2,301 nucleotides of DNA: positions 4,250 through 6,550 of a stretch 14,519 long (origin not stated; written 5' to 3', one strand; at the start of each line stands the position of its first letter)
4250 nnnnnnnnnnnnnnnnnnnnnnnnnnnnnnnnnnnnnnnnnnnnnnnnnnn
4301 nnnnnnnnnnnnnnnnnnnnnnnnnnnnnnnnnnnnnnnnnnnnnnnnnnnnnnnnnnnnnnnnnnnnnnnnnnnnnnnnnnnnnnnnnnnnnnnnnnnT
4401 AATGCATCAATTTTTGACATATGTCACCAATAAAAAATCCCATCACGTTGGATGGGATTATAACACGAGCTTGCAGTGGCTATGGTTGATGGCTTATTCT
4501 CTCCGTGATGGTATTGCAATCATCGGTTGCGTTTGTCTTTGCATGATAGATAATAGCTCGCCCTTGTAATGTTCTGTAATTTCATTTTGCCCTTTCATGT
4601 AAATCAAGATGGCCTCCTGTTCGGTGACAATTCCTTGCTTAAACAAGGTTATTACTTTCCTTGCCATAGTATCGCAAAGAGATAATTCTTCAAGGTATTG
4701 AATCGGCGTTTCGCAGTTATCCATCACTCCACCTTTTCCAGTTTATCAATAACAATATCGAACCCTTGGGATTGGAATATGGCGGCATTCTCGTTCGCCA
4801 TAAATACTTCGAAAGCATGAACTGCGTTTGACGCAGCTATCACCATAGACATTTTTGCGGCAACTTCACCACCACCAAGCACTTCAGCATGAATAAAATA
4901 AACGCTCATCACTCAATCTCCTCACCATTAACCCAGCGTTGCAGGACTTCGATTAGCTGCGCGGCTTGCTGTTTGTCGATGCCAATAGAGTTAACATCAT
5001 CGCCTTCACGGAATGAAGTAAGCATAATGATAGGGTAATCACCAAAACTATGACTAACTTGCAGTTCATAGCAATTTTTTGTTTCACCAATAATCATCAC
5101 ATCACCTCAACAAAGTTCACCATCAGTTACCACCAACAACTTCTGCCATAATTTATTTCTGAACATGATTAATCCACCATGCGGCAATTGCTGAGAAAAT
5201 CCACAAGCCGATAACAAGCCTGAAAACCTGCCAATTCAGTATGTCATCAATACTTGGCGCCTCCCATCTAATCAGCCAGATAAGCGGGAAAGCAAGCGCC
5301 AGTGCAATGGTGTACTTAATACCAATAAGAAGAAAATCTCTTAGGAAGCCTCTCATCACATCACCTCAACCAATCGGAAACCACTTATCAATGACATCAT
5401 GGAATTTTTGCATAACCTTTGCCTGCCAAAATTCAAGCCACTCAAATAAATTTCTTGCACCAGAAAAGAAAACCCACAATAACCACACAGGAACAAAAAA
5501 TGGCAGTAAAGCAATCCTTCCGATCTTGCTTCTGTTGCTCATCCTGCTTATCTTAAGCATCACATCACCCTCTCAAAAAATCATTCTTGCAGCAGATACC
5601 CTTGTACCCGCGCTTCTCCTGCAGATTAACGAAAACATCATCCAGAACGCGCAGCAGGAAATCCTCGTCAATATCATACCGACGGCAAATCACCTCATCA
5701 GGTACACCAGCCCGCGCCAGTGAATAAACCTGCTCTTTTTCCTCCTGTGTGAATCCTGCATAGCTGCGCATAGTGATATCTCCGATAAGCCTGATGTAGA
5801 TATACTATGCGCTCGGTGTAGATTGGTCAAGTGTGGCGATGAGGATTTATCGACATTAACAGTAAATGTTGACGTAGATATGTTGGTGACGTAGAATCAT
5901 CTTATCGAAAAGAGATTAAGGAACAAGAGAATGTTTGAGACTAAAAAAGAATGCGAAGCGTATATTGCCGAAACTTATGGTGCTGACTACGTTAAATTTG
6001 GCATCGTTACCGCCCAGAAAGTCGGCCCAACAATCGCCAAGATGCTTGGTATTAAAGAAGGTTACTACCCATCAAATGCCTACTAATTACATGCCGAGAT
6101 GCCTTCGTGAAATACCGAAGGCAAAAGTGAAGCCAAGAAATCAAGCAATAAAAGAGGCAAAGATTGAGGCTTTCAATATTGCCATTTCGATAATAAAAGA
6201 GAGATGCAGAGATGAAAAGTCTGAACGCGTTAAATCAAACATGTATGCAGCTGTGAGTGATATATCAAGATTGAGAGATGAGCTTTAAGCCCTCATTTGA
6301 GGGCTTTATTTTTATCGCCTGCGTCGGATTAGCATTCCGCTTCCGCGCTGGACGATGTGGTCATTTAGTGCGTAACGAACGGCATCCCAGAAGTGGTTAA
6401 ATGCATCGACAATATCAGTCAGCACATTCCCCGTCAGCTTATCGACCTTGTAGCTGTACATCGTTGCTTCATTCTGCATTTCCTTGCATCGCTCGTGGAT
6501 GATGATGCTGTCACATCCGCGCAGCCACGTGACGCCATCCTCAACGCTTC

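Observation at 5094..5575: Repeated translation-initiation module within the six-gene cassette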

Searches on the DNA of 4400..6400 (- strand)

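Call 4: search_dna_similar(query=window:4400-6400:-, collection=phages, mode=near, max_rows=30)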
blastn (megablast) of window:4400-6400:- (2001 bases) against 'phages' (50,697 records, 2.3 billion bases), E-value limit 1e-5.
Records with a match: 157; places in all: 159; records where one place covers at least 80% of the query: 0.
Best place of each record, by identity: 95-99% 2; 90-95% 152; 80-90% 3.
By first word of the organism name: Salmonella 128; Escherichia 20; Shigella 4; Klebsiella 4; Acinetobacter 1.
By host as written in the record: - 70; Escherichia coli 10; Salmonella enterica 9; Salmonella enterica subsp. enterica serovar Typhimurium 9; Salmonella sp. 8; Salmonella enterica subsp. enterica serovar Enteritidis 4; Klebsiella pneumoniae 4; Salmonella enterica subsp. enterica serovar Typhi 3; and 28 more.
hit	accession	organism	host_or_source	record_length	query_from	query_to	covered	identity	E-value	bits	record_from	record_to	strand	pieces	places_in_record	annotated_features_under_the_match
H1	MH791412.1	Salmonella phage SeSz-2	Salmonella enterica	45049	3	2001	50%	93.3%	0e+0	1464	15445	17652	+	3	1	hypothetical protein (x8) | large terminase subunit | putative portal protein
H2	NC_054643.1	Salmonella phage SeSz-2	Salmonella enterica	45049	3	2001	50%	93.3%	0e+0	1464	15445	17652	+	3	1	peptidase HslV family | hypothetical protein (x7) | terminase large subunit | portal protein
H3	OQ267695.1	Salmonella phage Pu29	Salmonella enterica subsp. enterica ...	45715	3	2001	49%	93.3%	0e+0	1459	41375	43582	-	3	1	hypothetical protein (x8) | large terminase subunit | portal protein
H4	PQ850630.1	Escherichia phage TanjaMuster_Bas81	Escherichia coli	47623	39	2001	48%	93.5%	0e+0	1437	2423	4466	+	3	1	hypothetical protein (x8) | terminase large subunit | portal protein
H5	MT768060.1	Escherichia phage vB_EcoS_swi2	-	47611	3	1252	44%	93.5%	0e+0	1313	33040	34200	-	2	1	hypothetical protein (x5) | terminase large subunit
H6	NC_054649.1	Escherichia phage vB_EcoS_swi2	-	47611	3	1252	44%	93.5%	0e+0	1313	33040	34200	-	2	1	hypothetical protein (x5) | terminase large subunit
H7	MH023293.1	Escherichia phage vB_EcoS Sa179lw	Escherichia coli STEC O179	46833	65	2001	45%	87.3%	6e-113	1029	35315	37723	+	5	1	hypothetical protein (x7) | C1: transcriptional activator protein C1 | rep_2: replicase polyprotein 1ab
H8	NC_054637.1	Escherichia phage vB_EcoS Sa179lw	Escherichia coli STEC O179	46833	65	2001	45%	87.3%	6e-113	1029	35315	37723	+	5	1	hypothetical protein (x5) | head protein | C1: plasmid antitoxin with HTH domain | rep_2: replicase polyprotein 1ab | portal protein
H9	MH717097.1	Escherichia phage C1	Escherichia coli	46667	549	2001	41%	92.8%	2e-127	1224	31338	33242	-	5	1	hypothetical protein (x7) | large terminase subunit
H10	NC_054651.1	Escherichia phage C1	Escherichia coli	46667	549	2001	41%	92.8%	2e-127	1224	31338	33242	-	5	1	hypothetical protein (x6) | portal protein | terminase large subunit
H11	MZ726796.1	Escherichia phage vB_EcoS_ASO78B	Escherichia coli O78 Strain ECL23026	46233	549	2001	39%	95.0%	0e+0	1215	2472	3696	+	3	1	hypothetical protein (x5) | portal protein | terminase large subunit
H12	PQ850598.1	Escherichia phage ClaudiaMuster_Bas77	Escherichia coli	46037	549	2001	39%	93.1%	1e-125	1156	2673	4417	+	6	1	hypothetical protein (x7) | portal protein | terminase large subunit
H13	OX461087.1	Escherichia phage EcoIv28_Lewi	wastewater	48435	506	2001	37%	92.0%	3e-136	1043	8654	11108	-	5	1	record has no annotation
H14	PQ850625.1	Escherichia phage SandraMuster_Bas78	Escherichia coli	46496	549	1680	36%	92.7%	1e-125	1039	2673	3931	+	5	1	hypothetical protein (x6) | terminase large subunit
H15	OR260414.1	Salmonella phage PSH-1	Salmonella sp.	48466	506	2001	35%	92.8%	2e-137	1004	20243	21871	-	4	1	record has no annotation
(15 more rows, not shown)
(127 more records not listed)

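Call 5: search_dna_similar(query=window:4400-6400:-, collection=ecoli_genomes, mode=near, max_rows=20)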
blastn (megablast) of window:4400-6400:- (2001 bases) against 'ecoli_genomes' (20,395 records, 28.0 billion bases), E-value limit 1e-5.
No match.

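Call 6: get_annotated_region(hit=H1, flank=1500)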
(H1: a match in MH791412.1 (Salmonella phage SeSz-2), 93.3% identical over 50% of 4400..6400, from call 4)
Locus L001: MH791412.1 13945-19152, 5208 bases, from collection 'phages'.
description: UNVERIFIED: Salmonella phage SeSz-2, complete genome.
organism: Salmonella phage SeSz-2 (NCBI taxid 2419753)
taxonomy: Viruses; Duplodnaviria; Heunggongvirae; Uroviricota; Caudoviricetes; Skatevirus; Skatevirus SeSz2
host: Salmonella enterica; source: seawater; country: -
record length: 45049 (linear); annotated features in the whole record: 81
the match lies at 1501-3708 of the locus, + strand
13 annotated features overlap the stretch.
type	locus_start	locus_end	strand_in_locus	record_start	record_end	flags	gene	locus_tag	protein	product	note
CDS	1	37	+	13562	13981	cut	-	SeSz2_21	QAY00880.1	hypothetical protein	hypothetical protein VPRG 00041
CDS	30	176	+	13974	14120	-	-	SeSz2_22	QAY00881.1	hypothetical protein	-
CDS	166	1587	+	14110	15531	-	-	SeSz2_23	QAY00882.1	large terminase subunit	-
CDS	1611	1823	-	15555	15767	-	-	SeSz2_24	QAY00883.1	hypothetical protein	-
CDS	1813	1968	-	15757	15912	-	-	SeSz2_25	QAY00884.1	hypothetical protein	hypothetical protein BN201 0197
CDS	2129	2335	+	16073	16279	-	-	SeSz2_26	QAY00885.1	hypothetical protein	hypothetical protein VIP0003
CDS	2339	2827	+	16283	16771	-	-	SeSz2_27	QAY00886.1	hypothetical protein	hypothetical protein P12B c2456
CDS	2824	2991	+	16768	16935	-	-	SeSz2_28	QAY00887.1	hypothetical protein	-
CDS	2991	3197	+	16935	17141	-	-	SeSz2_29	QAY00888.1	hypothetical protein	-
CDS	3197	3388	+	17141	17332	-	-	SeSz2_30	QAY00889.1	hypothetical protein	-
CDS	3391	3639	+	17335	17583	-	-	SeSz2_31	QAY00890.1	hypothetical protein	-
CDS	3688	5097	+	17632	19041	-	-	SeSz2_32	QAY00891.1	putative portal protein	-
CDS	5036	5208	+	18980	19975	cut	-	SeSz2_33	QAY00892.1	putative head assembly protein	-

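Call 7: get_annotated_region(hit=H4, flank=1500)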
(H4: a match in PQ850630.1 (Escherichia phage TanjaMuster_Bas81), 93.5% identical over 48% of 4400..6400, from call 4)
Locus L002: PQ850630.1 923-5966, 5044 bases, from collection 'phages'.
description: Escherichia phage TanjaMuster_Bas81, complete genome.
organism: Escherichia phage TanjaMuster_Bas81 (NCBI taxid 3398437)
taxonomy: Viruses; Duplodnaviria; Heunggongvirae; Uroviricota; Caudoviricetes
host: Escherichia coli; source: sewage plant inflow; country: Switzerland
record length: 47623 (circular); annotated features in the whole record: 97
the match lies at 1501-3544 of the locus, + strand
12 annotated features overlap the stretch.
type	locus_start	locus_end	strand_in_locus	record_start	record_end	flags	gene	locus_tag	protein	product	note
CDS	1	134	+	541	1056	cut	-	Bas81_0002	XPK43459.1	HNH endonuclease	RNA and nucleotide metabolism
CDS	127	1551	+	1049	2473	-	-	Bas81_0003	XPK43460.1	terminase large subunit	head and packaging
CDS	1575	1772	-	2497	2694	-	-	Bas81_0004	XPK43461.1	hypothetical protein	-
CDS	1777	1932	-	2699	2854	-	-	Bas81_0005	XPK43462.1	hypothetical protein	-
CDS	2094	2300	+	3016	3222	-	-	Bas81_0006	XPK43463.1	hypothetical protein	-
CDS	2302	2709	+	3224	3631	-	-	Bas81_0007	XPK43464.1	hypothetical protein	-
CDS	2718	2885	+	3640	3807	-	-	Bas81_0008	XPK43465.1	hypothetical protein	-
CDS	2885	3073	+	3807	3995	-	-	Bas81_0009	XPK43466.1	hypothetical protein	-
CDS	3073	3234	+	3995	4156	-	-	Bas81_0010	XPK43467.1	hypothetical protein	-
CDS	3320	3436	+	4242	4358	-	-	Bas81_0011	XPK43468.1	hypothetical protein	-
CDS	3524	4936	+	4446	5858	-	-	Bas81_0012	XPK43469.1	portal protein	head and packaging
CDS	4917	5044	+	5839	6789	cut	-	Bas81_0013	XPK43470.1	head morphogenesis protein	head and packaging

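Call 8: get_annotated_region(hit=H5, flank=2500)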
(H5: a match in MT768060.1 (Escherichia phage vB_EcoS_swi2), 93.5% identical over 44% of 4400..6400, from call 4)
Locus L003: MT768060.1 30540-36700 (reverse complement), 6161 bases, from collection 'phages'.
description: Escherichia phage vB_EcoS_swi2, complete genome.
organism: Escherichia phage vB_EcoS_swi2 (NCBI taxid 2769808)
taxonomy: Viruses; Duplodnaviria; Heunggongvirae; Uroviricota; Caudoviricetes; Swiduovirus; Swiduovirus swi2
host: -; source: -; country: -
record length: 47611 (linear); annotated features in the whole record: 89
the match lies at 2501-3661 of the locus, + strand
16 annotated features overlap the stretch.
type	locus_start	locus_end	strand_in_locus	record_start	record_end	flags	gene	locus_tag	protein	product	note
CDS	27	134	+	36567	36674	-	-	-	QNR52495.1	hypothetical protein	-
CDS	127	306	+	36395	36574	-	-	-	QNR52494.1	hypothetical protein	-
CDS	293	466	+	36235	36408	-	-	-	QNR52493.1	hypothetical protein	-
CDS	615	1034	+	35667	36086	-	-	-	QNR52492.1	hypothetical protein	-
CDS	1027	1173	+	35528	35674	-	-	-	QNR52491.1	hypothetical protein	-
CDS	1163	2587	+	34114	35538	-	-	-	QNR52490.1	terminase large subunit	-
CDS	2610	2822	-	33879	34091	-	-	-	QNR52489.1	hypothetical protein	-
CDS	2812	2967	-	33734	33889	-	-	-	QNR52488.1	hypothetical protein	-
CDS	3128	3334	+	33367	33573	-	-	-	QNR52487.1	hypothetical protein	-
CDS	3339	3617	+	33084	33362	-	-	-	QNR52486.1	hypothetical protein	-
CDS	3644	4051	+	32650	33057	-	-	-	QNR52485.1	hypothetical protein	-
CDS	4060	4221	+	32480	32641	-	-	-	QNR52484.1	hypothetical protein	-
CDS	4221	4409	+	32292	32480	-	-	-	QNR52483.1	hypothetical protein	-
CDS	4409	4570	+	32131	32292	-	-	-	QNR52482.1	hypothetical protein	-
CDS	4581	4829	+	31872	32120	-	-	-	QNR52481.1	hypothetical protein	-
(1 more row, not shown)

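Call 13: search_dna_similar(query=window:5080-5600:-, collection=phages, mode=distant, max_rows=40)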
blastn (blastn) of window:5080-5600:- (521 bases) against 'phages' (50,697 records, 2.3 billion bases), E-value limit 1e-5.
Records with a match: 152; places in all: 153; records where one place covers at least 80% of the query: 3.
Best place of each record, by identity: >=99% 3; 95-99% 119; 90-95% 19; 80-90% 11.
By first word of the organism name: Salmonella 127; Escherichia 20; Shigella 4; Acinetobacter 1.
By host as written in the record: - 70; Escherichia coli 10; Salmonella enterica subsp. enterica serovar Typhimurium 9; Salmonella enterica 9; Salmonella sp. 8; Salmonella enterica subsp. enterica serovar Enteritidis 4; Salmonella enterica subsp. enterica serovar Typhi 3; Salmonella enterica subsp. enterica serovar Typhimurium ST19 3; and 26 more.
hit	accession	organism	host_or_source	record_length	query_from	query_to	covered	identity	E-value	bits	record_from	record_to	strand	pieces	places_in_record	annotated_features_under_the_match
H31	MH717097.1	Escherichia phage C1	Escherichia coli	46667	1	510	98%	90.4%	1e-77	740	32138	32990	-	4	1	hypothetical protein (x5)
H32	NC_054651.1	Escherichia phage C1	Escherichia coli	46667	1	510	98%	90.4%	1e-77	740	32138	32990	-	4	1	hypothetical protein (x5)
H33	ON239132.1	Escherichia phage S192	Escherichia coli 192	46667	32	510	90%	91.3%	1e-77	662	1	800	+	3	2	hypothetical protein (x4)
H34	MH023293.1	Escherichia phage vB_EcoS Sa179lw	Escherichia coli STEC O179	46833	1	521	64%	90.7%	1e-72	460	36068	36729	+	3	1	hypothetical protein (x2) | rep_2: replicase polyprotein 1ab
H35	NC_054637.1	Escherichia phage vB_EcoS Sa179lw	Escherichia coli STEC O179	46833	1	521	64%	90.7%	1e-72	460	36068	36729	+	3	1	hypothetical protein (x2) | rep_2: replicase polyprotein 1ab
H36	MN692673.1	Salmonella phage VB_StyS_BS5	Salmonella sp.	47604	1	520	64%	89.5%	2e-101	438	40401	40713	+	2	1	hypothetical protein (x3)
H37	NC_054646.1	Salmonella phage VB_StyS_BS5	Salmonella sp.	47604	1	520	64%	89.5%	2e-101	438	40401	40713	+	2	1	hypothetical protein (x3)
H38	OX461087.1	Escherichia phage EcoIv28_Lewi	wastewater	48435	1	521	64%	89.0%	5e-71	433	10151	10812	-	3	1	record has no annotation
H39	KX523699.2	Salmonella phage IME207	Klebsiella pneumoniae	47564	1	521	64%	86.6%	6e-64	398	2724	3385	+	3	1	hypothetical protein (x4)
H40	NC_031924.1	Salmonella phage IME207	Klebsiella pneumoniae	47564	1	521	64%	86.6%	6e-64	398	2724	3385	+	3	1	hypothetical protein (x4)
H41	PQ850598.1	Escherichia phage ClaudiaMuster_Bas77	Escherichia coli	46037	1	507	61%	89.7%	4e-72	427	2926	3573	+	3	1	hypothetical protein (x4)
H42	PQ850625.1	Escherichia phage SandraMuster_Bas78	Escherichia coli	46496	1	507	61%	89.7%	4e-72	427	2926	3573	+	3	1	hypothetical protein (x4)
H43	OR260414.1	Salmonella phage PSH-1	Salmonella sp.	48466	1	518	60%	91.3%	8e-75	441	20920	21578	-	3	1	record has no annotation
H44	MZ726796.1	Escherichia phage vB_EcoS_ASO78B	Escherichia coli O78 Strain ECL23026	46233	1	248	48%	98.0%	1e-115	422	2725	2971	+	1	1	hypothetical protein (x3)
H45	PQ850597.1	Escherichia phage ChristineMuster_Bas80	Escherichia coli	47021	1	248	48%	95.6%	2e-108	398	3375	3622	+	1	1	hypothetical protein (x2)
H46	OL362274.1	Escherichia phage HC6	Escherichia coli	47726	1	248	48%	89.9%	2e-89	335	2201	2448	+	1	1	hypothetical protein (x3)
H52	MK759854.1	Shigella phage DS8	Shigella flexneri strain ATCC 29903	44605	1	520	21%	94.6%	4e-21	177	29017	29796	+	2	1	hypothetical protein (x3)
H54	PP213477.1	Escherichia phage vB_Eco_ZCEC08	Escherichia coli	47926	1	520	21%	94.5%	2e-18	169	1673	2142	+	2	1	hypothetical protein (x3)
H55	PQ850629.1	Escherichia phage SusanneMuster_Bas79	Escherichia coli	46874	1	507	18%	95.8%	4e-15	158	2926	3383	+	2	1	hypothetical protein (x3)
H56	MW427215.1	Salmonella phage vB_SpuS_NX263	Salmonella enterica subsp. enterica ...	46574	1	47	9%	97.9%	6e-13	82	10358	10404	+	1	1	hypothetical protein | replicase polyprotein 1ab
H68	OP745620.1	Salmonella phage INT55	Salmonella sp.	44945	1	46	9%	97.8%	2e-12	80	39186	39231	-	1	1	hypothetical protein (x2)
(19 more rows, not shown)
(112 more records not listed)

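Call 14: get_annotated_region(hit=H31, flank=1500)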
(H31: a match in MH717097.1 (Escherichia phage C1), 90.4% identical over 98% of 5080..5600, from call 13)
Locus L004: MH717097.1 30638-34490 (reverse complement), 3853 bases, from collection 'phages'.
description: Escherichia phage C1, complete genome.
organism: Escherichia phage C1 (NCBI taxid 2340716)
taxonomy: Viruses; Duplodnaviria; Heunggongvirae; Uroviricota; Caudoviricetes; Deseoctovirus; Deseoctovirus C1
host: Escherichia coli; source: swine fecal matter; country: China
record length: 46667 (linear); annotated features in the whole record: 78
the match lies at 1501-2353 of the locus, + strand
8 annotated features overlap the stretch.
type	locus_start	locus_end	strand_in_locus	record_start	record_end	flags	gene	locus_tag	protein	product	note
CDS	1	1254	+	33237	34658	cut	-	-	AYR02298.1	large terminase subunit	ORF59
CDS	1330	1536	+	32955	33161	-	-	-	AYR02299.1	hypothetical protein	ORF58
CDS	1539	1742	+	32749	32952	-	-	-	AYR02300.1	hypothetical protein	ORF57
CDS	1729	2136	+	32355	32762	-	-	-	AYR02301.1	hypothetical protein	ORF56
CDS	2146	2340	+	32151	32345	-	-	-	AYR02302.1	hypothetical protein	ORF55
CDS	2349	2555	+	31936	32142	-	-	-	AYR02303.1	hypothetical protein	ORF54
CDS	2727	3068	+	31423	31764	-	-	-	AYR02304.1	hypothetical protein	ORF53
CDS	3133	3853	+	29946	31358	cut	-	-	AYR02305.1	hypothetical protein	ORF52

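Call 15: get_annotated_region(hit=H34, flank=1500)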
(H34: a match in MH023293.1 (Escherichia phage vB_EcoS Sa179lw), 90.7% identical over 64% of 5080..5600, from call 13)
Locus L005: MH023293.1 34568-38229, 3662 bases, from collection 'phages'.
description: Escherichia phage vB_EcoS Sa179lw, complete genome.
organism: Escherichia phage vB_EcoS Sa179lw (NCBI taxid 2126819)
taxonomy: Viruses; Duplodnaviria; Heunggongvirae; Uroviricota; Caudoviricetes; Buchananvirus; Buchananvirus Sa179lw
host: Escherichia coli STEC O179; source: surface river water in produce-growing area; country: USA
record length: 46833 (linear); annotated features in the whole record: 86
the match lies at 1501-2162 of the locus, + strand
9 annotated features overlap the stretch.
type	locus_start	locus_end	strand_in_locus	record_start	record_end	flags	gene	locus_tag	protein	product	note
CDS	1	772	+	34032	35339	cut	-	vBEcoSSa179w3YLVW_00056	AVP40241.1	hypothetical protein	-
CDS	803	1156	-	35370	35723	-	-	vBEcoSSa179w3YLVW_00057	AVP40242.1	hypothetical protein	-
CDS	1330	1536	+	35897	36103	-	-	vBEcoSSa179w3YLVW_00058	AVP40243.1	hypothetical protein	hypothetical protein; Sf11_gp68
CDS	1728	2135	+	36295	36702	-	-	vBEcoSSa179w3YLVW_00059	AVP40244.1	hypothetical protein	-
CDS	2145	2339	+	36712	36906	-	rep_2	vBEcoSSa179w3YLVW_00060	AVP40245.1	replicase polyprotein 1ab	-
CDS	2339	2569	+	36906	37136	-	-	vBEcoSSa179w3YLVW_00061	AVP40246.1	hypothetical protein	-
CDS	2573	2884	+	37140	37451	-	C1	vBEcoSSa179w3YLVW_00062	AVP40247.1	transcriptional activator protein C1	-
CDS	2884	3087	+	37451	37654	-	-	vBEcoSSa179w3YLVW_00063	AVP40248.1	hypothetical protein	-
CDS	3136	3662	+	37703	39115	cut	-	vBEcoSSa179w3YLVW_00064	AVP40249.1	hypothetical protein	-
